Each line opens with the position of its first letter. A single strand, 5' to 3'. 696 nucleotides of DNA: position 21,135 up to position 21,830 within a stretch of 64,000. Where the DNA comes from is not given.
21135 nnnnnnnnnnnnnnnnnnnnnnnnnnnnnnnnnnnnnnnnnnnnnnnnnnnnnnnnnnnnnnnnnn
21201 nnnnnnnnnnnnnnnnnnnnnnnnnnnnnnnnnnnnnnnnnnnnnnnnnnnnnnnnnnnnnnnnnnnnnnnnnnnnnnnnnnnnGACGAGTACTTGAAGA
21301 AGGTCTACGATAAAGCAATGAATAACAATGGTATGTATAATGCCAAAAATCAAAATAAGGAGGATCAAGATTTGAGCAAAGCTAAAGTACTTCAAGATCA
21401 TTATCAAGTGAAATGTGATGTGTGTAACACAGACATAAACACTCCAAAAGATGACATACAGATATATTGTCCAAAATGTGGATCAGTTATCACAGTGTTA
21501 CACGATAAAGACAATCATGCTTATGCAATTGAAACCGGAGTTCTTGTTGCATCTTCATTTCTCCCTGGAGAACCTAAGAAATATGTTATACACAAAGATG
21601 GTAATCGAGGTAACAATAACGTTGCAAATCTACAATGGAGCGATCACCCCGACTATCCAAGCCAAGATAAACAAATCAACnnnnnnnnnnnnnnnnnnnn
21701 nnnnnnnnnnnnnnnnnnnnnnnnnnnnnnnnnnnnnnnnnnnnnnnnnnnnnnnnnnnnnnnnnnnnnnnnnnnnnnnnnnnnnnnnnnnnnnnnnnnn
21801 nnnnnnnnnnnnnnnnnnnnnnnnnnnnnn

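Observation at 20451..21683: Integrase carries a C-terminal zinc-ribbon and HNH_3-like extension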

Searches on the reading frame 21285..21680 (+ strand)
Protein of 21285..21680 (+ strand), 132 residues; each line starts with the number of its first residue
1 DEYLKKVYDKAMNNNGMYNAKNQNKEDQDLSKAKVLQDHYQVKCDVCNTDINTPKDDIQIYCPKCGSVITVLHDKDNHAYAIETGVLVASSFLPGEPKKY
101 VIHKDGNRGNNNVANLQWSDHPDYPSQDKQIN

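Call 3: search_protein_families(library=pfam, proteins=[window:21300-21680:+], max_evalue=10)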
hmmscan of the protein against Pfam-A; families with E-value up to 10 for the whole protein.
window:21300-21680:+ (127 aa): 22 families
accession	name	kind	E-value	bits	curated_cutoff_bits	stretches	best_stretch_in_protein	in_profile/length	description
PF13392.12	HNH_3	-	6.4e-06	26.2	24.8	1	90-114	14-39/46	HNH endonuclease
PF01155.25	HypA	-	0.0018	18.7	28.9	1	27-63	61-95/112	Hydrogenase/urease nickel incorporation, metallochaperone, hypA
PF10122.14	Zn_ribbon_Com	-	0.002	18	22.9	1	51-63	21-33/52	Mu-like prophage protein Com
PF07191.17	Zn_ribbon_6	-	0.0037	17.7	25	1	30-68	10-43/67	Double zinc ribbon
PF03246.18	Pneumo_ncap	-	0.0044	16.3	24.4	1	25-105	12-91/395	Pneumovirus nucleocapsid protein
PF14446.12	Prok-RING_1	-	0.0069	16.7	29.1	1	34-62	2-28/54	Prokaryotic RING finger family 1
PF13717.11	Zn_ribbon_4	-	0.011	16.1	30.3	2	55-63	3-34/36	zinc-ribbon domain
PF23548.1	Zn_ribbon_FGT1_2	-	0.013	15.5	27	1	36-68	2-34/35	FORGETTER1 second zinc ribbon domain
PF23451.1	Zn_ribbon_PaaD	-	0.019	15.1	27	1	48-68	8-28/53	PaaD zinc beta ribbon domain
PF07754.17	HVO_2753_ZBP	-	0.028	14.7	33.2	1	39-64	1-26/46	Small zinc finger protein HVO_2753-like, Zn-binding pocket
PF08271.17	Zn_Ribbon_TF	-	0.047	13.7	29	1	38-64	2-29/43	TFIIB zinc-binding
PF12773.13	DZR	-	0.053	14.1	27.3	1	38-64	14-34/45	Double zinc ribbon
PF04828.22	GFA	-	0.056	14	24.3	1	54-83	71-100/115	Glutathione-dependent formaldehyde-activating enzyme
PF08772.16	Zn_ribbon_NOB1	-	0.077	13.5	24.9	1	34-62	6-31/72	Nin one binding (NOB1) Zn-ribbon like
PF13248.11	Zn_ribbon_3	-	0.11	12.5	27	1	55-64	3-12/26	zinc-ribbon domain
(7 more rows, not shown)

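Call 7: find_homologous_proteins(query=window:21285-21680:+, max_evalue=10)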
Query window:21285-21680:+: 3 candidates shared short words with the query, none scored E <= 10.

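Call 14: search_solved_structures(query=window:21345-21680:+, max_evalue=10, show_alignments=3)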
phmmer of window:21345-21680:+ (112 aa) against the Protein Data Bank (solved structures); distinct sequences matched with E-value up to 10: 11.
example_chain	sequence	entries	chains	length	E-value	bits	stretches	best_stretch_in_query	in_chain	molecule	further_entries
3vpb_E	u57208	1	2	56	0.01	19.2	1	22-59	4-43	Alpha-aminoadipate carrier protein lysW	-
7oqy_Y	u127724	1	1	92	0.019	18.3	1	30-63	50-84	DNA-directed RNA polymerase, subunit M (RpoM-2)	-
1u3e_M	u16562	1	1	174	0.046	17.1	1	58-99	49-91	HNH homing endonuclease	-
9fhl_C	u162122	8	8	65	0.096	16.1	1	22-49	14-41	Small zinc finger protein HVO-2753-like zinc-binding pocket domain-containing protein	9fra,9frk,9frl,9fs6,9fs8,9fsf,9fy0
5fvd_A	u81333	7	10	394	0.2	15.1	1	12-87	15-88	NUCLEOCAPSID | Nucleoprotein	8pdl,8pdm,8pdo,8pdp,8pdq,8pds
5fvc_A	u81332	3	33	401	0.2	15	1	12-87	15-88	HMPV NUCLEOPROTEIN | Nucleoprotein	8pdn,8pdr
7ze9_AAA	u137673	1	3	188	0.82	13.1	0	31-75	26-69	Chitin-binding type-4 domain-containing protein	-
36za_cA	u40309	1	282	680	1.5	12.2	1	5-57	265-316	Tail sheath protein gp29 gp29PR domain-containing protein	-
11ei_L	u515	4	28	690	1.6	12.2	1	5-57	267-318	Tail sheath protein gp29 gp29PR domain-containing protein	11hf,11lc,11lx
9v21_sC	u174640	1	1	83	2.1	11.8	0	32-52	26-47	Small ribosomal subunit protein eS27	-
9v1j_sC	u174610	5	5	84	2.1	11.7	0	32-52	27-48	Small ribosomal subunit protein eS27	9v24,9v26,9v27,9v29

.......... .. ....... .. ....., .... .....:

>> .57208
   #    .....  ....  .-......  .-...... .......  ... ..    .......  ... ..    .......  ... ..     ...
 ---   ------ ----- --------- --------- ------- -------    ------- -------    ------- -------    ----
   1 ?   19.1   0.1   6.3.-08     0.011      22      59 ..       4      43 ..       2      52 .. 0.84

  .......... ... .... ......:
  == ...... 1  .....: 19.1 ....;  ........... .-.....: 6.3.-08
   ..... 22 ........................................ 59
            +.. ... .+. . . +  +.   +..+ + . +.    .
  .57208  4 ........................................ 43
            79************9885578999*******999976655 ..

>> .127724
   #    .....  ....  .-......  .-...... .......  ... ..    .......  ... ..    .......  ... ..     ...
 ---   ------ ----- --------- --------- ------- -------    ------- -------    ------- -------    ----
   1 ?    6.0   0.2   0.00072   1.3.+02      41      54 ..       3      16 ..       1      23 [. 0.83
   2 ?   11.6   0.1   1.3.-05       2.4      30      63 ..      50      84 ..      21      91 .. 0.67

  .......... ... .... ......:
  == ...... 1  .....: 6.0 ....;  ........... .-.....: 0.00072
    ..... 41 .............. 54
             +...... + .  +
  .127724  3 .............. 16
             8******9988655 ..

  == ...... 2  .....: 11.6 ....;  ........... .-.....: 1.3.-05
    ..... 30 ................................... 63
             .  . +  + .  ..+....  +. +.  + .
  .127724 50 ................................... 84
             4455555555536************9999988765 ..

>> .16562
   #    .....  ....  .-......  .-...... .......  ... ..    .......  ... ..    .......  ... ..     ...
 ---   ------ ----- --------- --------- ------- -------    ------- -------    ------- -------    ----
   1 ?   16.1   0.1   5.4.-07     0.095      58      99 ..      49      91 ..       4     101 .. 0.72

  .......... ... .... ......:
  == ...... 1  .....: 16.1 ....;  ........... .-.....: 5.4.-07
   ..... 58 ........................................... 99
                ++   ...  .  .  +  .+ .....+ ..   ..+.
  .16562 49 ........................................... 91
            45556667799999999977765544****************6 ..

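Call 16: search_protein_families(library=phrogs, proteins=[window:21345-21680:+], max_evalue=1)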
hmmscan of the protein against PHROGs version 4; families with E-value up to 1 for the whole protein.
window:21345-21680:+ (112 aa): 33 families (the best 25 are shown)
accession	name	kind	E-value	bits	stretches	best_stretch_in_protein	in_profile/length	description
phrog_59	-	DNA, RNA and nucleotide metabolism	7.1e-09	36.5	1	67-103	194-230/423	HNH endonuclease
phrog_959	-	DNA, RNA and nucleotide metabolism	2.1e-08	35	1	57-103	53-101/138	HNH endonuclease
phrog_1492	-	DNA, RNA and nucleotide metabolism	3.5e-06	27.4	1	63-101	113-152/414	HNH endonuclease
phrog_4875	-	unknown function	0.001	20.2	1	19-52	10-43/77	-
phrog_99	-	DNA, RNA and nucleotide metabolism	0.0035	18.1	1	77-101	173-198/383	HNH endonuclease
phrog_6417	-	other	0.0047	17.9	1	17-51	3-39/68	translational regulator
phrog_6422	-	moron, auxiliary metabolic gene and host takeover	0.0058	18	1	21-58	7-49/120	Lar-like restriction alleviation protein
phrog_17657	-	DNA, RNA and nucleotide metabolism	0.014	16.2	1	67-99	125-165/168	HNH endonuclease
phrog_9188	-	unknown function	0.02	16.1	1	5-54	22-69/70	-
phrog_2834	-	unknown function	0.023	15.5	0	24-55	40-65/78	-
phrog_37018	-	unknown function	0.033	15.4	1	5-66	60-120/157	-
phrog_8470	-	unknown function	0.052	13.4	1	19-57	83-127/567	-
phrog_6476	-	unknown function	0.057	14.8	1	36-53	34-51/74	-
phrog_11730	-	unknown function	0.071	14.1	1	45-82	11-45/65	-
phrog_5602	-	unknown function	0.084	13.6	1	35-56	14-35/60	-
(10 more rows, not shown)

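Call 17: search_protein_representatives(protein=window:21345-21680:+)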
Query: 112 residues. Proteins with E-value up to 0.001 (for the whole library): 958; up to 1e-10: 42; up to 1e-30: 0. The best 150 are listed.
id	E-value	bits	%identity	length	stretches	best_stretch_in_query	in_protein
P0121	4.5e-21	91.3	41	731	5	50-104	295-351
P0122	1.0e-20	90.2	38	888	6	66-106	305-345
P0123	1.6e-19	86.3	39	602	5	48-102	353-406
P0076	5.3e-19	84.6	38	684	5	9-101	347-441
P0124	3.3e-18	82.1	45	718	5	66-99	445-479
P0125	7.6e-18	80.9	43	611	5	61-101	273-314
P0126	8.3e-18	80.8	41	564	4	61-108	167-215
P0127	8.7e-18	80.7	42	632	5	52-101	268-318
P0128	1.7e-16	76.5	47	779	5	56-100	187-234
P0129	2.0e-15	73.1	47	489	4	43-100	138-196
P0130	2.2e-15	73.0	46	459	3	57-103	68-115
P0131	4.8e-15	71.9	38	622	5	67-108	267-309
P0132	8.8e-15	71.0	48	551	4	64-101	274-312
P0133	2.8e-14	69.4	43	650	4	66-103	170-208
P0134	3.0e-14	69.3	38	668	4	66-102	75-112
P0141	1.3e-12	64.1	43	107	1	19-104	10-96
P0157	5.9e-11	58.7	41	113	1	23-108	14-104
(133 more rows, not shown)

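Call 20: find_encoding_contigs(protein=P0141, flank=6000, max_places=4)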
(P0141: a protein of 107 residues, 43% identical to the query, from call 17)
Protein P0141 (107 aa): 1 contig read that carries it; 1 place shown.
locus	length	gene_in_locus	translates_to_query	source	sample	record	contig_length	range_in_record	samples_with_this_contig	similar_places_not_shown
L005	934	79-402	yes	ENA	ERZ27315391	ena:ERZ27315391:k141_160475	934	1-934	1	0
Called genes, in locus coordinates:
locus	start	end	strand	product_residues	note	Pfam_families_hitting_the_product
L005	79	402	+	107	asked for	-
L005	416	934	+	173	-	?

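Call 21: find_encoding_contigs(protein=P0157, flank=8000, max_places=6)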
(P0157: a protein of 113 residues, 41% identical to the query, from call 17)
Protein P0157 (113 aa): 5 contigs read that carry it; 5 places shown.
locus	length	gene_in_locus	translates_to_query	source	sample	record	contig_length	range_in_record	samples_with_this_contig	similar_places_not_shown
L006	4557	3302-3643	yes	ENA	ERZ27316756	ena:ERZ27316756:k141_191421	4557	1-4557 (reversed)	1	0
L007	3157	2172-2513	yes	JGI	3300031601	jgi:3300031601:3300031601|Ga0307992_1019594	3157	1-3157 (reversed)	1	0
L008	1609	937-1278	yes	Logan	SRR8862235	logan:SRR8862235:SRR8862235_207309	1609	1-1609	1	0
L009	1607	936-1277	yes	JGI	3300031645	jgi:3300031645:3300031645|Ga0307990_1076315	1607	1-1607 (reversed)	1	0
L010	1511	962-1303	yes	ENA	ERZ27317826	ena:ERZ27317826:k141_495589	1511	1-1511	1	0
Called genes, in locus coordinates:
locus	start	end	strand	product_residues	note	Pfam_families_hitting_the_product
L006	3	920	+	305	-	?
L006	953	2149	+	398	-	PF01420:Methylase_S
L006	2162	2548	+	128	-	-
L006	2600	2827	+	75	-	-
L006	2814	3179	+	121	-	-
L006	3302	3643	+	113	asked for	-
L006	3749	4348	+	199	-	-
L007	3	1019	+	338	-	?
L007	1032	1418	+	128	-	-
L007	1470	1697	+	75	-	-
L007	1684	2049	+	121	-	-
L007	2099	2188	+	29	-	-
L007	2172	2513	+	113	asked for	-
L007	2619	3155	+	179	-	?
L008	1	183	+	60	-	?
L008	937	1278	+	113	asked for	-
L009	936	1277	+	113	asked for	-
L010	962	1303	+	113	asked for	-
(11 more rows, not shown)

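Call 22: find_homologous_proteins(query=A2, max_evalue=0.01)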
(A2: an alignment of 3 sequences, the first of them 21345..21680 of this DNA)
Query A2 (3 sequences) (112 aa, profile of the alignment): 8 proteins with E <= 0.01 among 72 candidates.
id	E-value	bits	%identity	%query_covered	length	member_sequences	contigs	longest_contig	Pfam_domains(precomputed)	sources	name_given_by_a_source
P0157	2.0e-52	194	37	79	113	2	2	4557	-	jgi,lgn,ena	-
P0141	7.7e-49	183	43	76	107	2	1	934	-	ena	-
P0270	7.6e-44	166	44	72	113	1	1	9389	-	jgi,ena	-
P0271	1.4e-21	95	40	48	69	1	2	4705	PF13392.13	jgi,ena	-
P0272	2.6e-5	42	44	52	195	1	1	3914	PF07463.17,PF07453.20,PF13392.13,PF22083.3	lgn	-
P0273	1.1e-4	40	34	83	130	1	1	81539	-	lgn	-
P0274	9.2e-4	37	44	56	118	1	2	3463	-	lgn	-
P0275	2.9e-3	36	57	30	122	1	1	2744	PF07463.17,PF13392.13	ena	-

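Call 24: find_encoding_contigs(protein=P0270, flank=8000, max_places=3)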
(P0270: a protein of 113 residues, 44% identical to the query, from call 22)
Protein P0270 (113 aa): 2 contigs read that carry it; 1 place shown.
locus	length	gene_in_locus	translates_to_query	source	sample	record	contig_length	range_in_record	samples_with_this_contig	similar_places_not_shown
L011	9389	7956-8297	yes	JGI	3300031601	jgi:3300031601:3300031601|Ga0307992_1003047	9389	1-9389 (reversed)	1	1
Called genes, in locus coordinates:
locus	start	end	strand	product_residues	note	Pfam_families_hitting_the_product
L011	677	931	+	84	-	-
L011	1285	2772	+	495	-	PF12161:HsdM_N, PF02384:N6_Mtase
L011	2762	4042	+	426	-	PF01420:Methylase_S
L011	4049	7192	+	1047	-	PF04313:HSDR_N, PF04851:ResIII, PF18766:SWI2_SNF2, PF22679:T1R_D3-like, PF11867:T1RH-like_C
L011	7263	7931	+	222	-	-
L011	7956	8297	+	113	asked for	-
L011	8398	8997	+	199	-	-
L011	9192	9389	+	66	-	?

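Call 37: find_related_loci(query=A2, collection=genome_contigs, flank=8000)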
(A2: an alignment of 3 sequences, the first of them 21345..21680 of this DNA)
Query A2 (112 aa) in genome_contigs; peptide patterns used: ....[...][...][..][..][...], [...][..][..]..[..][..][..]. (x = any residue, [..] = any of these).
129 stretches matched a pattern, but none encodes a relative of the query by tblastn (E <= 1e-3).

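Call 38: find_related_loci(query=A2, collection=viral_contigs, flank=8000)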
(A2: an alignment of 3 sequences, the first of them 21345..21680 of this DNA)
Query A2 (112 aa) in viral_contigs; peptide patterns used: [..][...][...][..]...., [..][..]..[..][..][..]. (x = any residue, [..] = any of these).
57 stretches matched a pattern, but none encodes a relative of the query by tblastn (E <= 1e-3).

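Call 39: find_related_loci(query=A2, collection=metagenome_contigs, flank=8000)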
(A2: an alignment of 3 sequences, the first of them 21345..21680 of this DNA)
Query A2 (112 aa) in metagenome_contigs; peptide patterns used: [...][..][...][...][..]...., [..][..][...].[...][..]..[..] (x = any residue, [..] = any of these).
600 stretches matched a pattern (row limit reached: there are more); 1 encode a relative of the query (tblastn E <= 1e-3); 1 distinct loci.
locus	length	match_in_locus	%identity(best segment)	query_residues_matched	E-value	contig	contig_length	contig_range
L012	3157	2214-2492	37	24-111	1e-17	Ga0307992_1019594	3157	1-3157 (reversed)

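Call 45: search_solved_structures(query=P0272, max_evalue=0.01, show_alignments=2)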
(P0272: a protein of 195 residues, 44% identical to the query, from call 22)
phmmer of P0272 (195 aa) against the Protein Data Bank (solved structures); distinct sequences matched with E-value up to 0.01: 1.
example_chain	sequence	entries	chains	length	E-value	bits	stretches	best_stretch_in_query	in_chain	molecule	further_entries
1u3e_M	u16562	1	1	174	1.5e-11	47.9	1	2-122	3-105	HNH homing endonuclease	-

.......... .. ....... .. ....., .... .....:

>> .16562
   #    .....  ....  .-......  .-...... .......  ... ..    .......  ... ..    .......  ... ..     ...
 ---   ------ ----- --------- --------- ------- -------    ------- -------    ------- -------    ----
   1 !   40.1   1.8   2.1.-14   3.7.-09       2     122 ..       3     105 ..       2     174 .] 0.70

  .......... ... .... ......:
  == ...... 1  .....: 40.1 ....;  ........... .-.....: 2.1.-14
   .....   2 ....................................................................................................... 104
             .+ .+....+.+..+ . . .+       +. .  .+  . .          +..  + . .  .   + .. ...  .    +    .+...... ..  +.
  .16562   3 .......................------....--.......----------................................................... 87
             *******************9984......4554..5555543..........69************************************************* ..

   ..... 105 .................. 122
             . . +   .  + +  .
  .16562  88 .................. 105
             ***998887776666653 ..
